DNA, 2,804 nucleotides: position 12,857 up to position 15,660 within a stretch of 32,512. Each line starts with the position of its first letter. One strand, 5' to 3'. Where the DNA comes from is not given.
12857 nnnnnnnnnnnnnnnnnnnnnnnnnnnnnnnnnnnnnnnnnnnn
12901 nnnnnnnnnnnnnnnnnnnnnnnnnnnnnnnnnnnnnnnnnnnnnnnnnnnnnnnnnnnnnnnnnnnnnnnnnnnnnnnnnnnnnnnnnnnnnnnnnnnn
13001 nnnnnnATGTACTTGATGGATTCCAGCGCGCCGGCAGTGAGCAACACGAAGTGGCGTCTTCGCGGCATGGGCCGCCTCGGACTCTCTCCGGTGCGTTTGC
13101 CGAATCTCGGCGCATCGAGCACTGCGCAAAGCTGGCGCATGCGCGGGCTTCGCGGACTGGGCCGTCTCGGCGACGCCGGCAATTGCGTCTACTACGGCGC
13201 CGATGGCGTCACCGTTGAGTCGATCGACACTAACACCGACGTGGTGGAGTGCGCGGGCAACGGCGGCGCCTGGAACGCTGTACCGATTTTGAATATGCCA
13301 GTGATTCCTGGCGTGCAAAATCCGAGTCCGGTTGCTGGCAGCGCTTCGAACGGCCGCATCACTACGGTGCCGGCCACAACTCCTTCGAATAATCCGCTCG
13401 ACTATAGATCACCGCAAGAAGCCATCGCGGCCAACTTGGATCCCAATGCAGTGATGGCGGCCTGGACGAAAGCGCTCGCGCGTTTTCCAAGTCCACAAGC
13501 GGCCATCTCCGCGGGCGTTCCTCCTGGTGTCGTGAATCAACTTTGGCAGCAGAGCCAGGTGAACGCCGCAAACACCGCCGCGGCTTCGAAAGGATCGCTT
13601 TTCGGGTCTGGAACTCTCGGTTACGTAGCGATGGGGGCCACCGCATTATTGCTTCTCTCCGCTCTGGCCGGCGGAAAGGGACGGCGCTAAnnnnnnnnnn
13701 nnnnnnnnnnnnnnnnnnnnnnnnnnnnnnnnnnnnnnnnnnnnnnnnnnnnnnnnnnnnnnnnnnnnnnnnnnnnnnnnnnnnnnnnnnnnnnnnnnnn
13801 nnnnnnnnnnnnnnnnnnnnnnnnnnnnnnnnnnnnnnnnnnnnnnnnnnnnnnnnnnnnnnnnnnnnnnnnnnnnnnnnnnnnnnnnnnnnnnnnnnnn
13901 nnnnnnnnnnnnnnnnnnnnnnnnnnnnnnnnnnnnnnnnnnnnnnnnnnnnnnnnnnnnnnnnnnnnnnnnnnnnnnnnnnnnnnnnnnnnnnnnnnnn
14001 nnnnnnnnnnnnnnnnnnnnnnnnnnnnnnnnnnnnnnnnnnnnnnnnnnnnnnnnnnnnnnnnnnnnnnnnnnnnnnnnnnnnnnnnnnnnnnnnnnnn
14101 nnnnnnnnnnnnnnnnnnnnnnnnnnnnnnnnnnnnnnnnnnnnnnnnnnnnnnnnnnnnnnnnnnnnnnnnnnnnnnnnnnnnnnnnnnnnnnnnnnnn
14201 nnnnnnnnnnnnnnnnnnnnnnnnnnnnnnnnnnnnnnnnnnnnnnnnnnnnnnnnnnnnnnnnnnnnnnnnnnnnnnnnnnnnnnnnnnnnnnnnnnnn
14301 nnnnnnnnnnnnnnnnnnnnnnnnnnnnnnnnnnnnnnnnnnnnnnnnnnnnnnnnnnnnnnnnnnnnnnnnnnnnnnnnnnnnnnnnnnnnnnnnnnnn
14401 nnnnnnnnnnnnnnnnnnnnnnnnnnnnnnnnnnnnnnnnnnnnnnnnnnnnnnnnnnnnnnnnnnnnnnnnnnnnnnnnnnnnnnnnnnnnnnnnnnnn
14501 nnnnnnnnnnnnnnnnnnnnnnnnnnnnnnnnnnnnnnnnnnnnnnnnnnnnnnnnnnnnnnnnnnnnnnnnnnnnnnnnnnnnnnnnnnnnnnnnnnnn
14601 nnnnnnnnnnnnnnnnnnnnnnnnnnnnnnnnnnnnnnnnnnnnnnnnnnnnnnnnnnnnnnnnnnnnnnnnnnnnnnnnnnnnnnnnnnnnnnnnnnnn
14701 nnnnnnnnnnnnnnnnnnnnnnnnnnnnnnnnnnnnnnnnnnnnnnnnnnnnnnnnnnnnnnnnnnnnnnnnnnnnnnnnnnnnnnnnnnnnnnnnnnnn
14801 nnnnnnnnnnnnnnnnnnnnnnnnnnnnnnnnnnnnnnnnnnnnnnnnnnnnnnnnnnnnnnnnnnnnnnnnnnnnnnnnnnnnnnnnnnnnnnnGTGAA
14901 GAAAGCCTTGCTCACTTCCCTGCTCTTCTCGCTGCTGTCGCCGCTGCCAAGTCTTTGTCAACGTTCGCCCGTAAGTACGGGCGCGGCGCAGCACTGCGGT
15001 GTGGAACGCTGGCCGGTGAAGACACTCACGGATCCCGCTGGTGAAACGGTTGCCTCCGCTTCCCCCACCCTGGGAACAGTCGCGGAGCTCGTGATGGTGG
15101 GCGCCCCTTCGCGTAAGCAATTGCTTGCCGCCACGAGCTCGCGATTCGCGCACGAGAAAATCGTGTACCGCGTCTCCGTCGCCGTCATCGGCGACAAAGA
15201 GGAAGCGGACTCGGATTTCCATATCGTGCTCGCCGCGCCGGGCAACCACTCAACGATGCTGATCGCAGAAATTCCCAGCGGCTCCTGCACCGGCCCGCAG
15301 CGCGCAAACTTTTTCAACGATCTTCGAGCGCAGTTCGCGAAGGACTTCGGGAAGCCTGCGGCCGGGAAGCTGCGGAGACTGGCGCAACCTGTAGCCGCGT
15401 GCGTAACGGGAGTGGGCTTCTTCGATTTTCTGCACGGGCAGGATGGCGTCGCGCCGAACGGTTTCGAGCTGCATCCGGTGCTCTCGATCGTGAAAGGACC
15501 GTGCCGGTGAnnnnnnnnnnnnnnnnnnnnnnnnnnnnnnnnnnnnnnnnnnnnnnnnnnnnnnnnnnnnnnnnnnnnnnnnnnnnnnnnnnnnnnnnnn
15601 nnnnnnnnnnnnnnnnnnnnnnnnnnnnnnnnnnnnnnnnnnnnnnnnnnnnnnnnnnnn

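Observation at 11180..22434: Family of at least 8 stem-loops with an invariant TACTTR loop, co-varying stems and a trailing A-run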

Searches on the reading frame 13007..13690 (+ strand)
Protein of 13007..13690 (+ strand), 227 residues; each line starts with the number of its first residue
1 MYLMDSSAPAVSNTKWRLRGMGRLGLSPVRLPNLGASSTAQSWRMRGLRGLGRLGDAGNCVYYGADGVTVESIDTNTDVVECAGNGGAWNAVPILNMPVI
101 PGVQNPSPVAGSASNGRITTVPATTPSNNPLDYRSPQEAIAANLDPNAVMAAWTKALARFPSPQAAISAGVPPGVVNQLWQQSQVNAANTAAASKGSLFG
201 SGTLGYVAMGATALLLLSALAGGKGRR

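Call 94: search_protein_families(library=pfam, proteins=[window:13007-13690:+], max_evalue=0.01)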
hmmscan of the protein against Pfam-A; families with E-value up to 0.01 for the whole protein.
window:13007-13690:+ (227 aa): 0 families

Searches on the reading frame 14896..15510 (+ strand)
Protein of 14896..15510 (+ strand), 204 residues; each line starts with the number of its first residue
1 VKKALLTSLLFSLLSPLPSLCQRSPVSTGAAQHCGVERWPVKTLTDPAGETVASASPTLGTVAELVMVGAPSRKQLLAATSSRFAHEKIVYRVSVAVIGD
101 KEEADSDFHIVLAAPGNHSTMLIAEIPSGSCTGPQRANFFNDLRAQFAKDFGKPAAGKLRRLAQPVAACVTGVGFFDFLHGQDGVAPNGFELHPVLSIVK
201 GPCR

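Call 76: search_protein_families(library=phrogs, proteins=[window:14896-15510:+], max_evalue=0.01)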
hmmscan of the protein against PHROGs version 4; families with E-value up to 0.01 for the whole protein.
window:14896-15510:+ (204 aa): 0 families

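Call 77: search_protein_families(library=pfam, proteins=[window:14896-15510:+], max_evalue=0.01)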
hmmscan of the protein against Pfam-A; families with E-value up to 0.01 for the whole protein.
window:14896-15510:+ (204 aa): 0 families
